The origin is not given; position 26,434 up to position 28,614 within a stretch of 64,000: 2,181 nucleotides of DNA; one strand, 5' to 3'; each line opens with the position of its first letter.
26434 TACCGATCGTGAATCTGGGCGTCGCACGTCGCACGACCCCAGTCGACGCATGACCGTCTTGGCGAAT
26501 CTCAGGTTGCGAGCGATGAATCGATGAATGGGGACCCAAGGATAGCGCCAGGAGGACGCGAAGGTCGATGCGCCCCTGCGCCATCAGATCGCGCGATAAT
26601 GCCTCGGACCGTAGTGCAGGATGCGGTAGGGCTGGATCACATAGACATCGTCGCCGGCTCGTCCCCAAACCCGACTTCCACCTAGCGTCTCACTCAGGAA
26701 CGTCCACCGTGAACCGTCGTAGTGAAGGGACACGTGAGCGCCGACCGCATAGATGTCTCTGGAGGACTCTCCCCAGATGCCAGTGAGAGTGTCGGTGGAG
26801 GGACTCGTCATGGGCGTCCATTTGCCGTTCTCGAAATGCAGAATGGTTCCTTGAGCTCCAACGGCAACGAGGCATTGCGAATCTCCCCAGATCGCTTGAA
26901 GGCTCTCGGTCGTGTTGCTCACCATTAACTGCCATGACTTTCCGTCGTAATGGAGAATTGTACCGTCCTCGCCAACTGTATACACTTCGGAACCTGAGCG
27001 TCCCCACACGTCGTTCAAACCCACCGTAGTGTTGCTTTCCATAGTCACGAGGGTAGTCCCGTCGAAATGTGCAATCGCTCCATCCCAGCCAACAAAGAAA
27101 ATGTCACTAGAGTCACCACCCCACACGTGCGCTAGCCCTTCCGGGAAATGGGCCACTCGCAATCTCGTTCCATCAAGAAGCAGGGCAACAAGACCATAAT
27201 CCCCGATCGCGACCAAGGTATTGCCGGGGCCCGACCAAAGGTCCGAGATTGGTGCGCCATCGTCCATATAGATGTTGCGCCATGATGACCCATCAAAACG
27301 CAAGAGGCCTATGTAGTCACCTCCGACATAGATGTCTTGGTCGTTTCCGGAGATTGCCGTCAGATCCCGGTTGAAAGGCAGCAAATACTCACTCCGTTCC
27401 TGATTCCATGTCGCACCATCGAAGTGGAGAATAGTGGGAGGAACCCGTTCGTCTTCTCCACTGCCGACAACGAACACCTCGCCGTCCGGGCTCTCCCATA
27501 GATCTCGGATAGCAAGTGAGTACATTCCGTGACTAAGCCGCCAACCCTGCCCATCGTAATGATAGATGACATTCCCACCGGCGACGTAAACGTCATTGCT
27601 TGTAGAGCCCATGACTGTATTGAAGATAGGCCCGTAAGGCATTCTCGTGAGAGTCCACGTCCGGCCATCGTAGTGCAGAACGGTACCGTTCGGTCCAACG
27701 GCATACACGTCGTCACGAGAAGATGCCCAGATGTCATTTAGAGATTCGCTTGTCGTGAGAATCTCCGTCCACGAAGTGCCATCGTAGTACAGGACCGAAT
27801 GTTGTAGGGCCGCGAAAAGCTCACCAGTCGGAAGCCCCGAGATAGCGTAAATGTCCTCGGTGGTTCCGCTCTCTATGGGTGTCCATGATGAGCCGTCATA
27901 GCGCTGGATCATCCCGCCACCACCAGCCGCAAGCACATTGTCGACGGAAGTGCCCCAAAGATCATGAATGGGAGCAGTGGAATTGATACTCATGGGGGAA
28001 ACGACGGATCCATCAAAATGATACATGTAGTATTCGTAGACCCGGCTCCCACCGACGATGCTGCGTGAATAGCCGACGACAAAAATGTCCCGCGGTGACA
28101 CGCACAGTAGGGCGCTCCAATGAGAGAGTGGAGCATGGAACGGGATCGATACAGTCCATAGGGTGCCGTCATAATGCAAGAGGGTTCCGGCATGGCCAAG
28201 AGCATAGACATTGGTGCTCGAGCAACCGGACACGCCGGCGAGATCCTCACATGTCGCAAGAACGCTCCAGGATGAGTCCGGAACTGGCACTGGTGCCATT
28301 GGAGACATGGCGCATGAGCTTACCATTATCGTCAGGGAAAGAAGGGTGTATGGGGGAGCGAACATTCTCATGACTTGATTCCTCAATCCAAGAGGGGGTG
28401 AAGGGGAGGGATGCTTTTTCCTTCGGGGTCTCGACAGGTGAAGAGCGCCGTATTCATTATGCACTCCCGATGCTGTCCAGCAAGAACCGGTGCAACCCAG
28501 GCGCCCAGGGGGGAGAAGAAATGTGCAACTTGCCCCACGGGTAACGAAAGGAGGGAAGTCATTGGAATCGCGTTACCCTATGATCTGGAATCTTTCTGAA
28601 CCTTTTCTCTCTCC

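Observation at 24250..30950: Roughly 6.7-kb lower-GC island packed with IS debris and two lipoprotein genes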

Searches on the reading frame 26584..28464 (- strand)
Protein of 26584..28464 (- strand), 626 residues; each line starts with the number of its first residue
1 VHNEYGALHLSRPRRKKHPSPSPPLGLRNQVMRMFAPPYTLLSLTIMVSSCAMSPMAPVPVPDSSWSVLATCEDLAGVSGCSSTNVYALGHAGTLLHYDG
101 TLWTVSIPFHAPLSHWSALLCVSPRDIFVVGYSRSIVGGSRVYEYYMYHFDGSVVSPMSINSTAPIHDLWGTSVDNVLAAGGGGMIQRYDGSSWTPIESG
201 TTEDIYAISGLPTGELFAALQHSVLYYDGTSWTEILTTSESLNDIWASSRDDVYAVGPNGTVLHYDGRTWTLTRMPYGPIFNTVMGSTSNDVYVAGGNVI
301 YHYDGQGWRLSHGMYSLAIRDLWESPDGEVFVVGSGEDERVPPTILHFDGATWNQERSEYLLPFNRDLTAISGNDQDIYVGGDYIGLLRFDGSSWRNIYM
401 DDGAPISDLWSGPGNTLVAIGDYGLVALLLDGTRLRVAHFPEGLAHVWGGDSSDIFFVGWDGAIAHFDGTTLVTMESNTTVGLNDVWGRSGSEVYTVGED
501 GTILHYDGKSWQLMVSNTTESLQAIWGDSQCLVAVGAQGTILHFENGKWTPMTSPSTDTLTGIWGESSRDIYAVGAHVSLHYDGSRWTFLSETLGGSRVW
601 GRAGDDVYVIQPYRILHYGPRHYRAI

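Call 5: search_protein_families(library=pfam, proteins=[window:26584-28464:-], max_evalue=0.01)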
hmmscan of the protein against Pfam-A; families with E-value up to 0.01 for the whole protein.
window:26584-28464:- (626 aa): 1 family
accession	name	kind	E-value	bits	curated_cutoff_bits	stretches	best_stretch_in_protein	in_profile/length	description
PF23366.1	Beta-prop_HVO_0234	-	0.0019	18.2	27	0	171-210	90-127/274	HVO_0234-like, beta propeller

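Call 11: find_homologous_proteins(query=window:26584-28464:-)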
Query window:26584-28464:- (626 aa): 1944 proteins with E <= 0.001 among 8000 candidates; the best 120 are listed.
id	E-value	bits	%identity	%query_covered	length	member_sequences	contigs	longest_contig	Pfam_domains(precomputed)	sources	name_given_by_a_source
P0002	0.0e+0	1273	100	88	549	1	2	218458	-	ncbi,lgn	-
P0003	8.0e-196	671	56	90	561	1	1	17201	PF19565.5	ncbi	-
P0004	7.3e-188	644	60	80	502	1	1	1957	-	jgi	-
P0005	1.8e-181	623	54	87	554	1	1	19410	-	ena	-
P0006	1.1e-154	535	50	79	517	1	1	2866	PF25852.1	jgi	jgi:photosystem II stability/assembly factor-like uncharacterized protein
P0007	1.7e-147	511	46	91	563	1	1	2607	-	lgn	-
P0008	3.7e-138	480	45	92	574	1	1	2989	-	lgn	-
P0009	1.2e-117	412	32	86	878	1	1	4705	-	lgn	-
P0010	2.0e-112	395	45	71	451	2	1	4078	-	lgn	-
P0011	6.9e-112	393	33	79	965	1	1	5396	PF13948.12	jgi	-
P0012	2.8e-107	378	33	88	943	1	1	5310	PF03781.23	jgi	jgi:formylglycine-generating enzyme required for sulfatase activity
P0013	5.6e-104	367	31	87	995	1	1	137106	PF12768.14,PF13620.13,PF22904.4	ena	-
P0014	3.7e-102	361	35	81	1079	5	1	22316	-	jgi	jgi:hypothetical protein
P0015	3.3e-101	358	30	90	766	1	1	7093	-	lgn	-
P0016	1.8e-99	352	33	84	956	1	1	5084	-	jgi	jgi:hypothetical protein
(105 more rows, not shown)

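Call 26: search_protein_families(library=ncbifam, proteins=[window:26584-28464:-], max_evalue=0.01)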
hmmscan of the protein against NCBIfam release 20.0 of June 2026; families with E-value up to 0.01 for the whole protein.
window:26584-28464:- (626 aa): 0 families

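Call 34: find_encoding_contigs(protein=P0003, flank=8000, max_places=2)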
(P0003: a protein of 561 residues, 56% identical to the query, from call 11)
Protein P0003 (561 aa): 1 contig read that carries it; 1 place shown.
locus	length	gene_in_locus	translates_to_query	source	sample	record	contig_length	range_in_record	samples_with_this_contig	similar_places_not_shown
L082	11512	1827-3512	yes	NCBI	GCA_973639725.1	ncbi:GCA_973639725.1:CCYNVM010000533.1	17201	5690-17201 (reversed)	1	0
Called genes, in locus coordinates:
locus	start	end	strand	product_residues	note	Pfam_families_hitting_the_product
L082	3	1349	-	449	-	?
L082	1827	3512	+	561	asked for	PF19565:DUF6087 (faint)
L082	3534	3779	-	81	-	PF02604:PhdYeFM_antitox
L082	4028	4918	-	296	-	PF00005:ABC_tran, PF13304:AAA_21 (weak)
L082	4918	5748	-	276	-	PF00005:ABC_tran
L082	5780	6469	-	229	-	PF13428:TPR_14 (faint), PF24575:TPR_Slam (faint), PF12895:ANAPC3 (faint), PF13174:TPR_6 (faint), PF00515:TPR_1 (weak), PF07719:TPR_2 (weak), PF13432:TPR_16 (weak), PF13371:TPR_9 (weak), +7 more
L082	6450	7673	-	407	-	PF01969:Ni_insertion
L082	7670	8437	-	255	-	PF00731:AIRC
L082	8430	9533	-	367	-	PF01207:Dus, PF01180:DHO_dh (faint)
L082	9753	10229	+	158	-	-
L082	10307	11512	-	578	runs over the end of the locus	PF22694:CtpB_N-like (weak), PF00595:PDZ, PF17820:PDZ_6, PF03572:Peptidase_S41, PF28547:CHD_PDZ-protease (weak)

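Call 35: find_encoding_contigs(protein=P0005, flank=8000, max_places=2)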
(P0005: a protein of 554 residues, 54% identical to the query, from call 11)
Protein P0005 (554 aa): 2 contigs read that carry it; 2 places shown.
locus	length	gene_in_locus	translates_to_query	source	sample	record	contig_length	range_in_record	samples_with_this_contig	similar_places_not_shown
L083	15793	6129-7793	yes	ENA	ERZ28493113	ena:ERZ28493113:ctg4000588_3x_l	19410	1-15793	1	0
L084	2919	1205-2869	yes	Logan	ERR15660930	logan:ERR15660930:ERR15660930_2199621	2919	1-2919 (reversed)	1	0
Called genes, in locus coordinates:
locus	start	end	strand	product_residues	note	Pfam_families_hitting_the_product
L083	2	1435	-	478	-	?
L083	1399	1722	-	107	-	PF26549:Tricorn_N, PF07676:PD40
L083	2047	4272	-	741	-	-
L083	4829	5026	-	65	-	-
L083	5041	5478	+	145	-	-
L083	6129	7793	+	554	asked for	-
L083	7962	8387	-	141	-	-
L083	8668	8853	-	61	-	-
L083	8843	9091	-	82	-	-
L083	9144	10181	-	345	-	-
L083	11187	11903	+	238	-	-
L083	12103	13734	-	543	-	PF00890:FAD_binding_2 (faint), PF01266:DAO (weak), PF01494:FAD_binding_3 (weak), PF01593:Amino_oxidase (faint), PF12831:FAD_oxidored (weak), PF13450:NAD_binding_8, PF01266:DAO (weak)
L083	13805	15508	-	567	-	PF00070:Pyr_redox (faint), PF00890:FAD_binding_2 (faint), PF01134:GIDA (faint), PF01266:DAO, PF01593:Amino_oxidase, PF12831:FAD_oxidored, PF13450:NAD_binding_8, PF01266:DAO (weak), +2 more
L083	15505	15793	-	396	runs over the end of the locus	PF01571:GCV_T, PF08669:GCV_T_C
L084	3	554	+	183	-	?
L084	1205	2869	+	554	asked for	-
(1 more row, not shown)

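Call 44: search_protein_families(library=phrogs, proteins=[window:26584-28371:-], max_evalue=0.001)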
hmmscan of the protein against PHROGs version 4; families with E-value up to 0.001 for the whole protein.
window:26584-28371:- (595 aa): 0 families

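Call 71: predict_structure(alignment_id=A4)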
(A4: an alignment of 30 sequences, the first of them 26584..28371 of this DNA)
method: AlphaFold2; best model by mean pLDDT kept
length: 595 residues; sequences in the alignment: 30
mean_pLDDT: 88.3   pTM: 0.86
mean pLDDT of the five models: 88.3, 88.2, 88.0, 87.8, 87.4
residues with pLDDT >= 90: 401; 70-90: 137; 50-70: 31; < 50: 26
segments of 3 or more residues with pLDDT < 50: 1-22, 592-595
pLDDT, mean of each block of 10 residues (from residue 1): 31 32 55 79 95 96 92 76 84 94 87 89 86 92 96 96 95 97 96 97 98 98 97 97 89 95 95 96 88 95 86 94 90 90 92 84 79 82 85 73 75 90 93 91 92 96 98 97 96 94 98 95 97 95 94 94 91 91 87 44
secondary structure, 60 per line:
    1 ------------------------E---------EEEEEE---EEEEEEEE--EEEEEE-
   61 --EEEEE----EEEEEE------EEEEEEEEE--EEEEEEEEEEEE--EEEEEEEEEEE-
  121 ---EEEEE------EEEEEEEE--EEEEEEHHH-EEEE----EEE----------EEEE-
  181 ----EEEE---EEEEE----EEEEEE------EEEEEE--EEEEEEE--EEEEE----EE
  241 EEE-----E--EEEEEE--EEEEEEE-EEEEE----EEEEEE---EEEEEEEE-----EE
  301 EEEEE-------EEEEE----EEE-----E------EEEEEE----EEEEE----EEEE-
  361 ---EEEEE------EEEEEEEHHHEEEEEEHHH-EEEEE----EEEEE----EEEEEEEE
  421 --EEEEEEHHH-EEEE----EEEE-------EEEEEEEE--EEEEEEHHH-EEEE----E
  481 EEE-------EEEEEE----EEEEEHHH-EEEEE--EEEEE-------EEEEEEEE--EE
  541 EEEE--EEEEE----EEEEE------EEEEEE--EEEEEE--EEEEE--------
elements in order: E35-40 E44-51 E54-59 E63-67 E72-77 E84-92 E95-106 E109-119 E124-128 E135-142 E145-150 E155-158 E163-165 E176-179 E185-188 E192-196 E201-206 E213-218 E221-227 E230-234 E239-243 E252-257 E260-266 E268-272 E277-282 E286-293 E299-305 E313-317 E322-324 E337-342 E347-351 E356-359 E364-368 E375-381 E385-390 E395-399 E404-408 E413-420 E423-428 E433-436 E441-444 E452-459 E462-467 E472-475 E480-483 E491-496 E501-505 E510-514 E517-521 E529-536 E539-544 E547-551 E556-560 E567-572 E575-580 E583-587

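Call 74: fold_search(model_id=the predicted structure, library=pdb)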
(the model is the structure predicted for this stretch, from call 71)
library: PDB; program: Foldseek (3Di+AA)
matches with E <= 10: 1486; with E <= 0.001: 1165
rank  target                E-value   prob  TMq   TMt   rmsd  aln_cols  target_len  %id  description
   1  1nr0                  4.2e-17  1.00  0.68  0.66   5.7       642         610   10  Two Seven-Bladed Beta-Propeller Domains Revealed By The Structure Of A C. elegans Homologue Of Yeast Actin Interacting P (released 2003-07-01)
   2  7mq8_LT               4.0e-16  1.00  0.59  0.43   8.2       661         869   13  Cryo-EM structure of the human SSU processome, state pre-A1 (released 2021-09-22)
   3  8snb_4B               4.4e-16  1.00  0.69  0.67   6.0       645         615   11  atomic model of sea urchin sperm doublet microtubule (48-nm periodicity) (released 2023-06-28)
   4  5wyj_BE               4.6e-16  1.00  0.58  0.48   8.8       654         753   12  Cryo-EM structure of the 90S small subunit pre-ribosome (Dhr1-depleted, Enp1-TAP, state 1) (released 2017-03-29)
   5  6zqa_UU               4.8e-16  1.00  0.58  0.43   8.5       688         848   11  Cryo-EM structure of the 90S pre-ribosome from Saccharomyces cerevisiae, state A (Poly-Ala) (released 2020-09-23)
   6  7mqa_LT               5.0e-16  1.00  0.63  0.46   7.8       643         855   14  Cryo-EM structure of the human SSU processome, state post-A1 (released 2021-09-22)
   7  8otz_f                7.9e-16  1.00  0.73  0.71   5.2       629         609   12  48-nm repeat of the native axonemal doublet microtubule from bovine sperm (released 2023-11-22)
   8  8snb_4A               9.1e-16  1.00  0.70  0.68   6.2       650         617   12  atomic model of sea urchin sperm doublet microtubule (48-nm periodicity) (released 2023-06-28)
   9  4nsx                  1.2e-15  1.00  0.58  0.55   8.1       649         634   12  Crystal Structure of the Utp21 tandem WD Domain (released 2014-02-19)
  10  9y6s_9W               3.2e-15  1.00  0.69  0.47   6.6       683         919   11  96-nm repeat of the Leishmania tarentolae doublet microtubule (released 2025-12-17)
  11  9qfq_P                3.5e-15  1.00  0.69  0.67   5.4       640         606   11  Cryo-EM structure of the cofilactin barbed end bound by AIP1 (released 2025-10-08)
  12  6ke6_BE               3.5e-15  1.00  0.59  0.44   7.5       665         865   12  3.4 angstrom cryo-EM structure of yeast 90S small subunit preribosome (released 2020-08-05)
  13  4a2m_B                3.7e-15  1.00  0.36  0.29  17.0       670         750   11  Structure of the periplasmic domain of the heparin and heparan sulphate sensing hybrid two component system BT4663 in  (released 2012-05-02)
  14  4a2m_C                4.9e-15  1.00  0.37  0.30  17.3       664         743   10  Structure of the periplasmic domain of the heparin and heparan sulphate sensing hybrid two component system BT4663 in  (released 2012-05-02)
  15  4a2l_D                5.1e-15  1.00  0.36  0.30  17.8       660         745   11  Structure of the periplasmic domain of the heparin and heparan sulphate sensing hybrid two component system BT4663 in  (released 2012-05-02)
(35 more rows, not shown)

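Call 81: search_protein_families(library=padloc, proteins=[window:26584-28371:-], max_evalue=0.01)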
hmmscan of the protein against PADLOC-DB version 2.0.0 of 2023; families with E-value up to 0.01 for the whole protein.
window:26584-28371:- (595 aa): 0 families
